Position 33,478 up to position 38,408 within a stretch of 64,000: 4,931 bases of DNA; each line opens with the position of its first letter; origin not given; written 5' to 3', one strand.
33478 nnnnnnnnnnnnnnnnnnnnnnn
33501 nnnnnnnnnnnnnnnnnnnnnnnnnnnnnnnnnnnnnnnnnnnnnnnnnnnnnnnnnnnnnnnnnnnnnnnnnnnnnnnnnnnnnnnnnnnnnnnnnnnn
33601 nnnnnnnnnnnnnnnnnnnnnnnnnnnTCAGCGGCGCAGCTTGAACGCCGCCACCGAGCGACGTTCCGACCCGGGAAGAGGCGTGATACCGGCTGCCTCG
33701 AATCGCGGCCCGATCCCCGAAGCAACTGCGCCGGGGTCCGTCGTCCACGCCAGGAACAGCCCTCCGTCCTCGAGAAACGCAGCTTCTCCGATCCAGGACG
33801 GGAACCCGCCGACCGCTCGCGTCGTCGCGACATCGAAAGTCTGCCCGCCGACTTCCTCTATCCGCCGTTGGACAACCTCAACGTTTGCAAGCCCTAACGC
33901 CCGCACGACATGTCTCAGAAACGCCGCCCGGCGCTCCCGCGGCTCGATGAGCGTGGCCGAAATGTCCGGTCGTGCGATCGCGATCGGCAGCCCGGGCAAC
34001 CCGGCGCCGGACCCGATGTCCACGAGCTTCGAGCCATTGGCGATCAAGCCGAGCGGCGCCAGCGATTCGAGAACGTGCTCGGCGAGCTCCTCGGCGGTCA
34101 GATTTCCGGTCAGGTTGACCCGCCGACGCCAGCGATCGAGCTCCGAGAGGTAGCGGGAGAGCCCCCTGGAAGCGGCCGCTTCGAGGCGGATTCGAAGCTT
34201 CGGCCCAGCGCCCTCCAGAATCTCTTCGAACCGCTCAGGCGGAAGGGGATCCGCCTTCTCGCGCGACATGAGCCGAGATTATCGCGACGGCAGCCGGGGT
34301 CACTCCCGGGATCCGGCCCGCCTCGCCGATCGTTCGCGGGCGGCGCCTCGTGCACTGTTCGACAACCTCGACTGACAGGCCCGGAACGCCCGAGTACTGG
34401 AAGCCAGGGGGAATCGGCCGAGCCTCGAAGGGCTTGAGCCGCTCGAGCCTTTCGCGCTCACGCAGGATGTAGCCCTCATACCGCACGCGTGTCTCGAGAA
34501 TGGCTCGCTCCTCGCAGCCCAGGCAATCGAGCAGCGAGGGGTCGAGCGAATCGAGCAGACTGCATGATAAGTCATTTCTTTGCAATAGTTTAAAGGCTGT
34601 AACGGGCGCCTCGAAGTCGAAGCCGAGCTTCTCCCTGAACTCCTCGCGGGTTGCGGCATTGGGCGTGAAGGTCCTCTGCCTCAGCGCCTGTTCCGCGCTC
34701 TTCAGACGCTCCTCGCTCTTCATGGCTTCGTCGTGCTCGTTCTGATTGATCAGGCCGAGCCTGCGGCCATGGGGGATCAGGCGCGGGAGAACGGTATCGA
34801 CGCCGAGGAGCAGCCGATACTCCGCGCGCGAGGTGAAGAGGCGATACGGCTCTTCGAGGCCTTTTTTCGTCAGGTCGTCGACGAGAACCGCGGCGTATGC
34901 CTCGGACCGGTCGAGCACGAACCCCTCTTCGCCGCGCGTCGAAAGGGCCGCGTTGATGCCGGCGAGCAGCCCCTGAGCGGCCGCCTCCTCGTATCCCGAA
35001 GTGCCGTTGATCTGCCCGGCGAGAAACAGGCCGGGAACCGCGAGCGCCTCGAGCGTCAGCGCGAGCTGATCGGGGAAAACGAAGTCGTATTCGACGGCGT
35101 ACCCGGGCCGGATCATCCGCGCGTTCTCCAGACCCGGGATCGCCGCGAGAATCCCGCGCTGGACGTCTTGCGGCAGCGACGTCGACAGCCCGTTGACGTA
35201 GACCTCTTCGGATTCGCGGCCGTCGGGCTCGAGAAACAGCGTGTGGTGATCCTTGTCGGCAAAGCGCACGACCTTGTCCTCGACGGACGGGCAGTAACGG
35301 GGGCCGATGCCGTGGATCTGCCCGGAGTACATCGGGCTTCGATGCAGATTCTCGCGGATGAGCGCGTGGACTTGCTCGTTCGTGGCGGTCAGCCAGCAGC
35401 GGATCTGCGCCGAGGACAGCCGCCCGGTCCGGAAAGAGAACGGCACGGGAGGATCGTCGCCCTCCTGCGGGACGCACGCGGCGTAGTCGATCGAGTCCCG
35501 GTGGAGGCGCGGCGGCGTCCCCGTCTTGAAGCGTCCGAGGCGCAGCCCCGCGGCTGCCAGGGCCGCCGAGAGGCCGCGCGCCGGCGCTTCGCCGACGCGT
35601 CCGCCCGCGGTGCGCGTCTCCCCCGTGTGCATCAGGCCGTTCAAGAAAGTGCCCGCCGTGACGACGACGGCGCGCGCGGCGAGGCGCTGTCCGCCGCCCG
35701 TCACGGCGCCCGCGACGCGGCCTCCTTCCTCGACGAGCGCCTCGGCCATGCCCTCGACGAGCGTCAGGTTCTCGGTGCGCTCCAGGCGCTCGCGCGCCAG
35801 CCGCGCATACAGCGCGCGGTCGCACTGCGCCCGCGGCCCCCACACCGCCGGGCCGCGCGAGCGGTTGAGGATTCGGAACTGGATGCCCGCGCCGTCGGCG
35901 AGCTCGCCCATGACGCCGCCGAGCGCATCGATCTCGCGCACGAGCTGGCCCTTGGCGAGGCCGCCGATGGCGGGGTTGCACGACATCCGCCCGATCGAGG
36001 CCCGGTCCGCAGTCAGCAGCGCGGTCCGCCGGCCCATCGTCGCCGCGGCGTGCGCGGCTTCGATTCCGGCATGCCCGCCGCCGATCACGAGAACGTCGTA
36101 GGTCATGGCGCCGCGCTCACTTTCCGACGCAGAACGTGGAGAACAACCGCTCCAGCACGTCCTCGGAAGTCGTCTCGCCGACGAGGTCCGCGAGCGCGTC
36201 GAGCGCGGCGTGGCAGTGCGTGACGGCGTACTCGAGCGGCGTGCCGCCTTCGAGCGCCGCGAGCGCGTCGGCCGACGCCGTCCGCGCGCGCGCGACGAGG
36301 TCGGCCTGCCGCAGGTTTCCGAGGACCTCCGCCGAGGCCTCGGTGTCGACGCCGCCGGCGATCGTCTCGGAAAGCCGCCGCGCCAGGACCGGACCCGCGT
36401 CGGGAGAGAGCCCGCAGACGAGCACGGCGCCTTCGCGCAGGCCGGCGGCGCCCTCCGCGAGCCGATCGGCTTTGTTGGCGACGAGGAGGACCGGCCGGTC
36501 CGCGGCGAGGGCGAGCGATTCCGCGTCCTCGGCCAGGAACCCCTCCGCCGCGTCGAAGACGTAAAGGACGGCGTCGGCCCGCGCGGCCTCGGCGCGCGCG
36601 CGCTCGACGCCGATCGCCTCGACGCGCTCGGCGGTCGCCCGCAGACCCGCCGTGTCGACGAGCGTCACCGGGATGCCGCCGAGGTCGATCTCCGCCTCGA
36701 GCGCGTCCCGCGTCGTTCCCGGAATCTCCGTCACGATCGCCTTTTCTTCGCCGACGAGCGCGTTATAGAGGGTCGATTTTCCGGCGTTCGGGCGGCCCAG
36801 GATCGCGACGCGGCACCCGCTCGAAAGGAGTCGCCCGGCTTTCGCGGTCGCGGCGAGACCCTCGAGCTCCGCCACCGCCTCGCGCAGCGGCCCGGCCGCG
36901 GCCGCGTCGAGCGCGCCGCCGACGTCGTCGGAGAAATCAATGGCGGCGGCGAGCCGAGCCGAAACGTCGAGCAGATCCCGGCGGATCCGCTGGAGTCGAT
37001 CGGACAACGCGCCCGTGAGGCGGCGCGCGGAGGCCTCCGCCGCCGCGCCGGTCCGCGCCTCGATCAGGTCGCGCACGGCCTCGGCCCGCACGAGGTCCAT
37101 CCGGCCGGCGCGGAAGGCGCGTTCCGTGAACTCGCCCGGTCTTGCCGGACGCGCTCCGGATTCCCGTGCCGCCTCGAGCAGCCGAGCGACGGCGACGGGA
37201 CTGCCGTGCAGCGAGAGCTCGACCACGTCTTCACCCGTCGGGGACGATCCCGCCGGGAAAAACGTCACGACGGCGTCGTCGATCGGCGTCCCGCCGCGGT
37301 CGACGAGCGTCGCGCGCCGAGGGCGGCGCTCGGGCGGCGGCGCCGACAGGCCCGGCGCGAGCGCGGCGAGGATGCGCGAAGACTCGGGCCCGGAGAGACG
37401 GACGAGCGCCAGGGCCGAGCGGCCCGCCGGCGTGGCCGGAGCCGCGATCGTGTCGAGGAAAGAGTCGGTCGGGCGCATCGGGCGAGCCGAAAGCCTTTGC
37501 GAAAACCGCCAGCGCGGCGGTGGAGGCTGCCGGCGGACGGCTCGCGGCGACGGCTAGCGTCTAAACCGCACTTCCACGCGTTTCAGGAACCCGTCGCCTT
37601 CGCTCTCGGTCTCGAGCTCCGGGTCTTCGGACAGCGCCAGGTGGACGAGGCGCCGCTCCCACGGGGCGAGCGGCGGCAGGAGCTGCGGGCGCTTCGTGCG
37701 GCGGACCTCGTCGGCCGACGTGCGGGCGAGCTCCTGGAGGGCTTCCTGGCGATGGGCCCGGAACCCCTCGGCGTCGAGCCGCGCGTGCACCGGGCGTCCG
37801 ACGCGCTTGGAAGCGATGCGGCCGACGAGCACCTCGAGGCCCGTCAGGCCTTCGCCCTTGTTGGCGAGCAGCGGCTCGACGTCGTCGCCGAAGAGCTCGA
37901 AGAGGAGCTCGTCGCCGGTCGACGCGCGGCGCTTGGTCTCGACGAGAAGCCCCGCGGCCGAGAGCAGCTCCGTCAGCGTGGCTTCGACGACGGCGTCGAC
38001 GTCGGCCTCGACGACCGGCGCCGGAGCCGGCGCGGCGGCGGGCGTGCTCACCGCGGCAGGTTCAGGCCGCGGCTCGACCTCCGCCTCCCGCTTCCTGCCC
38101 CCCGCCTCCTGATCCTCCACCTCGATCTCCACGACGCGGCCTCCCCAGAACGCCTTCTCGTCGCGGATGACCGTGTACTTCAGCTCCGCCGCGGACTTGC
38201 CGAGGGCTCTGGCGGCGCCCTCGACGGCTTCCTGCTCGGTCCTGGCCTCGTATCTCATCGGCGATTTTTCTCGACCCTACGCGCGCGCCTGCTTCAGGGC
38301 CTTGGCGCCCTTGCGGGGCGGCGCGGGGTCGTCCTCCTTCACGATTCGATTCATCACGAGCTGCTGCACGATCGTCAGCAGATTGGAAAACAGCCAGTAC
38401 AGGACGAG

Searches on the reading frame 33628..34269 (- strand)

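Call 84: search_protein_families(library=pfam, proteins=[window:33628-34269:-], max_evalue=0.001)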
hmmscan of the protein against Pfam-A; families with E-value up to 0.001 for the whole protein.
window:33628-34269:- (213 aa): 2 families
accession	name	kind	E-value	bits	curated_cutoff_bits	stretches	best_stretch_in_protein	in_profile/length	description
PF02527.21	GidB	-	3.4e-37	128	27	1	37-174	5-146/184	rRNA small subunit methyltransferase G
PF13847.12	Methyltransf_31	-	0.00074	19.7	27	1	78-153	3-83/145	Methyltransferase domain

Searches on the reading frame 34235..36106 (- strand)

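Call 36: search_protein_families(library=pfam, proteins=[window:34235-36106:-], max_evalue=0.0001)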
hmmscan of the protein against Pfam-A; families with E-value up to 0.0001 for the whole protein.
window:34235-36106:- (623 aa): 6 families
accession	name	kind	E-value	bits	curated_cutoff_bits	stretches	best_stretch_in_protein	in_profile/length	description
PF01134.28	GIDA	-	6.7e-160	532.9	22.1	1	4-393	1-390/391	Glucose inhibited division protein A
PF13932.14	SAM_GIDA_C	-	7.6e-17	61.3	27.1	1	555-610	1-56/57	tRNA modifying enzyme MnmG/GidA C-terminal helical bundle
PF12831.13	FAD_oxidored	-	2.9e-09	37.2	27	1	4-174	1-165/416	FAD dependent oxidoreductase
PF21680.2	GIDA_C_1st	-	3.6e-07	31.3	24.7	1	460-550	6-95/96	tRNA modifying enzyme MnmG/GidA C-terminal helical domain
PF00890.30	FAD_binding_2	-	2.2e-05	24.3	20.4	0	4-35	1-32/414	FAD binding domain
PF07992.20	Pyr_redox_2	-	6.6e-05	22.9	26.1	0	3-152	1-108/291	Pyridine nucleotide-disulphide oxidoreductase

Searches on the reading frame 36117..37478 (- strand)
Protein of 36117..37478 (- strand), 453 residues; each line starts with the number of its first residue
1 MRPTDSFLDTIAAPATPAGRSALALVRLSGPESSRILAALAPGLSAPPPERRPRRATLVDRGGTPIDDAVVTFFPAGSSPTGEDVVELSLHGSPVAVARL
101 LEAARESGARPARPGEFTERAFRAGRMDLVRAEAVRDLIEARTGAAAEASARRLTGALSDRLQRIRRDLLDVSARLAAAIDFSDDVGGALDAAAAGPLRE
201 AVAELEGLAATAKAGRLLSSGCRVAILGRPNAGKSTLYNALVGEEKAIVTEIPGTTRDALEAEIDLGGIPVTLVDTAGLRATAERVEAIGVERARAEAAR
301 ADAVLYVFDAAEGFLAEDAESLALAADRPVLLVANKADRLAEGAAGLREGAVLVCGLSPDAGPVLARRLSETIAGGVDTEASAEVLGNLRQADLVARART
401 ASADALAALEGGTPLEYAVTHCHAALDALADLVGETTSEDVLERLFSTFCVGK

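Call 36: search_protein_families(library=pfam, proteins=[window:36117-37478:-], max_evalue=0.0001)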
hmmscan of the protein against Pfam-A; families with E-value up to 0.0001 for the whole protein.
window:36117-37478:- (453 aa): 6 families
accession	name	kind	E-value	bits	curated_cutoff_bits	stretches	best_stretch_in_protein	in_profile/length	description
PF12631.12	MnmE_helical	-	8.4e-36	124.5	40.1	1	129-450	1-211/211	MnmE helical domain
PF10396.14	TrmE_N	-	5.7e-32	110.8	29.8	1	10-126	1-117/117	GTP-binding protein TrmE N-terminus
PF01926.29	MMR_HSR1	-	2.5e-27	95.7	21.9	1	223-336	1-113/113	50S ribosome-binding GTPase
PF02421.24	FeoB_N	-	4.6e-09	36.4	27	1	223-312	2-90/156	Ferrous iron transport protein B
PF00350.29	Dynamin_N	-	6.9e-08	33.1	27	0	224-256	1-33/168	Dynamin family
PF00009.33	GTP_EFTU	-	1.6e-05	25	26.5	0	224-341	6-136/188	Elongation factor Tu GTP binding domain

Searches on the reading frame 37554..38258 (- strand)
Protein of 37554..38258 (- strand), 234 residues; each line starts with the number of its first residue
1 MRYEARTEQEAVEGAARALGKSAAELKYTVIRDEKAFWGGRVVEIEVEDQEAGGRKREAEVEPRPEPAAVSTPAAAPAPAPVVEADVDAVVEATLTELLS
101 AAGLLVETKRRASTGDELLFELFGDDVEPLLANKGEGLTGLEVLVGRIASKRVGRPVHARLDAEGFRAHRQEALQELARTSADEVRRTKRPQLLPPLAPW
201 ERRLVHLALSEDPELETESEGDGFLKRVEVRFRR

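Call 52: search_protein_families(library=pfam, proteins=[window:37554-38258:-], max_evalue=0.0001)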
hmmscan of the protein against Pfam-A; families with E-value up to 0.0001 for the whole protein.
window:37554-38258:- (234 aa): 1 family
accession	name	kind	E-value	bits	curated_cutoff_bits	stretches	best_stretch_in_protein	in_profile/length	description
PF01424.28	R3H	-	4e-13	49.6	26.8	1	172-229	1-57/60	R3H domain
